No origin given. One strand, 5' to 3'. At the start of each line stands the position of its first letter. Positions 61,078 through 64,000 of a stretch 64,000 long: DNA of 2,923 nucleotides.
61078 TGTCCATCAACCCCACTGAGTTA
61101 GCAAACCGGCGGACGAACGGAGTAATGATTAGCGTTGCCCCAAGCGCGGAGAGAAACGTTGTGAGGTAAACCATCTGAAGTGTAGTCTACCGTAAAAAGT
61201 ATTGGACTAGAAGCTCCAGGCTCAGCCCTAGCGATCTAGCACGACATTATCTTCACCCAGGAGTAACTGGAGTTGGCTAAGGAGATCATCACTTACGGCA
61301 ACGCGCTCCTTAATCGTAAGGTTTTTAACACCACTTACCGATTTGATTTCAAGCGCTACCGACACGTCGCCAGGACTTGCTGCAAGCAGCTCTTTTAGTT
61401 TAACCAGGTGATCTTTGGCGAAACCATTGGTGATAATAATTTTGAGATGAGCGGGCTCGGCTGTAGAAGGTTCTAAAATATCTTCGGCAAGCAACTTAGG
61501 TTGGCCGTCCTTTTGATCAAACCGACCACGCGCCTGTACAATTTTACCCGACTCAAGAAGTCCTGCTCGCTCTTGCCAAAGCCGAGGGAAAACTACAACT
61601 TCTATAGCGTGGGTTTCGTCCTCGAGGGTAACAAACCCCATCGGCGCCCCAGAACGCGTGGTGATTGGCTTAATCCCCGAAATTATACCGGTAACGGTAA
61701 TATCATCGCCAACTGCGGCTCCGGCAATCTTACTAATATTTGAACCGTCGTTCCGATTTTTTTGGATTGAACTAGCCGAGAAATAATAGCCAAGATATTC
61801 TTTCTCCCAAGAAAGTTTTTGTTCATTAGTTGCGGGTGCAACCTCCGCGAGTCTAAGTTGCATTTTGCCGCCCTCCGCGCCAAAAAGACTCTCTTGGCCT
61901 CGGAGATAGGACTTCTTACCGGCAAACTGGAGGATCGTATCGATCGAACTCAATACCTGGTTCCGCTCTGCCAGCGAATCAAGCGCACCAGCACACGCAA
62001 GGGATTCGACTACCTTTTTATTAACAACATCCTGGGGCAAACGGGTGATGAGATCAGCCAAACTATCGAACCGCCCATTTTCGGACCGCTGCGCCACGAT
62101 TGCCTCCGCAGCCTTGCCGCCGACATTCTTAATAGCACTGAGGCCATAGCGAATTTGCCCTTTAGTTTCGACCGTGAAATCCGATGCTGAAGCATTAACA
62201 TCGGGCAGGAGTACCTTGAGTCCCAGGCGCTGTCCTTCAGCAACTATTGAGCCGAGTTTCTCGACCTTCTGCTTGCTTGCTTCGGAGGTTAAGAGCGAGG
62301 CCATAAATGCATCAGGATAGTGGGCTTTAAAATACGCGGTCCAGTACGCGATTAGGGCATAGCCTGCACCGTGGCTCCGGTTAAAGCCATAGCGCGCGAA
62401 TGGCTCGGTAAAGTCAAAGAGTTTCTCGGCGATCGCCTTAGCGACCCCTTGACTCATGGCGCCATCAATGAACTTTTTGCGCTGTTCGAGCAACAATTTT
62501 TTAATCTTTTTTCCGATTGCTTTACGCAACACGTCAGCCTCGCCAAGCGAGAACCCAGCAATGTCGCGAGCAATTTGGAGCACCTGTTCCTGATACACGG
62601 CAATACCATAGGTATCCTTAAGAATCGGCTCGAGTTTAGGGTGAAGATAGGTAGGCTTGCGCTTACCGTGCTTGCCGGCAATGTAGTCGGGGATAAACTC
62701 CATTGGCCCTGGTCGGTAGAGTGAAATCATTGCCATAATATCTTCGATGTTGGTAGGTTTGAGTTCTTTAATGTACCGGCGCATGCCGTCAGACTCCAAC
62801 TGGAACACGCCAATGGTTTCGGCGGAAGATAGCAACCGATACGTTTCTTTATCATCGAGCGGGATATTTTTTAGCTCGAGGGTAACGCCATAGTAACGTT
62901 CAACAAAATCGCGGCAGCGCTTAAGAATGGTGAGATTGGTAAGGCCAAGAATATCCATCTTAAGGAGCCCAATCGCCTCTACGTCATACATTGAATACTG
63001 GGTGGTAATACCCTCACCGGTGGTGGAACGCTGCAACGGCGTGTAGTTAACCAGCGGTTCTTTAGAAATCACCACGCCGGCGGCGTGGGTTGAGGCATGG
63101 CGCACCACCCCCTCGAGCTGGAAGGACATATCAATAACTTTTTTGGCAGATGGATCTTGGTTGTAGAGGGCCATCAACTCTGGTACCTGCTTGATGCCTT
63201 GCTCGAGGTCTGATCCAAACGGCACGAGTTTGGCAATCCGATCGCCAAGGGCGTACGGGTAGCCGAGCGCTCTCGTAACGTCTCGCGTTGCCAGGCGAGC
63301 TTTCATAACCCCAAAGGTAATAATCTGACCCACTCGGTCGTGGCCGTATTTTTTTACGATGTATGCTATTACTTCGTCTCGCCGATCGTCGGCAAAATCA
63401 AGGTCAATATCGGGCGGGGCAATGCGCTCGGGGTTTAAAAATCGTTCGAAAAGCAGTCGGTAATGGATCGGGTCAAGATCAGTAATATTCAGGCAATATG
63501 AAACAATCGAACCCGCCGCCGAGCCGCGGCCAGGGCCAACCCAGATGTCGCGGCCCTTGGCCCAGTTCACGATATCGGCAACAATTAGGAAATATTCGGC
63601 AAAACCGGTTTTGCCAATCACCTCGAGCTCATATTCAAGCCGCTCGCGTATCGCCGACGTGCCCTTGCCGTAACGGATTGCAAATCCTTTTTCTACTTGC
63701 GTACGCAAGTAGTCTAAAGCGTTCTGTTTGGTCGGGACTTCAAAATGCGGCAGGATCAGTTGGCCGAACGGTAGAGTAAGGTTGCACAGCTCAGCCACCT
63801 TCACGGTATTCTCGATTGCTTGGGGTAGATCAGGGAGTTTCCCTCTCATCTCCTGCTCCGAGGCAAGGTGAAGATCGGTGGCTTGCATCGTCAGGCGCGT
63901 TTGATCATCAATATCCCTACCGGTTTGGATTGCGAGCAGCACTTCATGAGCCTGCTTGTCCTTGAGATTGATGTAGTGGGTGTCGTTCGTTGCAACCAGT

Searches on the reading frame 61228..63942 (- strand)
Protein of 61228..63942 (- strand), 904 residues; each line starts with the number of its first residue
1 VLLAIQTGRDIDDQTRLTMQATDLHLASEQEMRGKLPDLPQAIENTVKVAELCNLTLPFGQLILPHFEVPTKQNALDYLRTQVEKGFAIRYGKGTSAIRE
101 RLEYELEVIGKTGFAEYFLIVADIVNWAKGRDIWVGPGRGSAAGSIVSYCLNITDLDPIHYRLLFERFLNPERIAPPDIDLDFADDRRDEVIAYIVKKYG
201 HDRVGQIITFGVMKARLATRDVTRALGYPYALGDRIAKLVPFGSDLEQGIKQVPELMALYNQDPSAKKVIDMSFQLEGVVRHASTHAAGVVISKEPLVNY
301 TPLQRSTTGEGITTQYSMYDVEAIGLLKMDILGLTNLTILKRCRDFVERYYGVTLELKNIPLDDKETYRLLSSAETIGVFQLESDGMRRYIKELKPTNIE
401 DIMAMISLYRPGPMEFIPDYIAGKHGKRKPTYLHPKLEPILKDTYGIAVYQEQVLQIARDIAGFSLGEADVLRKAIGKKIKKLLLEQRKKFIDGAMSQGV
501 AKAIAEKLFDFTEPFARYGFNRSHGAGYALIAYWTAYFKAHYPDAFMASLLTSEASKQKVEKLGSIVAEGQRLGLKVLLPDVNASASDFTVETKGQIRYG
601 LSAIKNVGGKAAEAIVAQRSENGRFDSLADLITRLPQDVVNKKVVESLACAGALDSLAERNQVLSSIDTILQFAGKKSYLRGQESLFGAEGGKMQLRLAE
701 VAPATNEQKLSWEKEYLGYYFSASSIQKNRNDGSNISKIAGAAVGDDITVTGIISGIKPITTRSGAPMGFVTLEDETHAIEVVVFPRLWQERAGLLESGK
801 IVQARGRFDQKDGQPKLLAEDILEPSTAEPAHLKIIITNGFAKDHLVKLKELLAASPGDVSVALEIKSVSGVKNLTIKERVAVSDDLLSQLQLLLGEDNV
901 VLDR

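Call 30: search_protein_families(library=pfam, proteins=[window:61228-63942:-], max_evalue=0.00001)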
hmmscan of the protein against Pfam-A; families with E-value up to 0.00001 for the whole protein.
window:61228-63942:- (904 aa): 4 families
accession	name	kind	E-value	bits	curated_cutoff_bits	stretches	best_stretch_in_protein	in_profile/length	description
PF07733.18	DNA_pol3_alpha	-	1.5e-97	326.7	23.9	1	77-333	1-260/260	Bacterial DNA polymerase III alpha NTPase domain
PF17657.6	DNA_pol3_finger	-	3.5e-63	212.3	22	1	336-498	1-165/166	Bacterial DNA polymerase III alpha subunit finger domain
PF14579.12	HHH_6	-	5.1e-29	100.8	25.6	1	574-661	1-88/90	Helix-hairpin-helix motif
PF01336.31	tRNA_anti-codon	-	9.5e-12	45.1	27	1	748-822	1-72/75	OB-fold nucleic acid binding domain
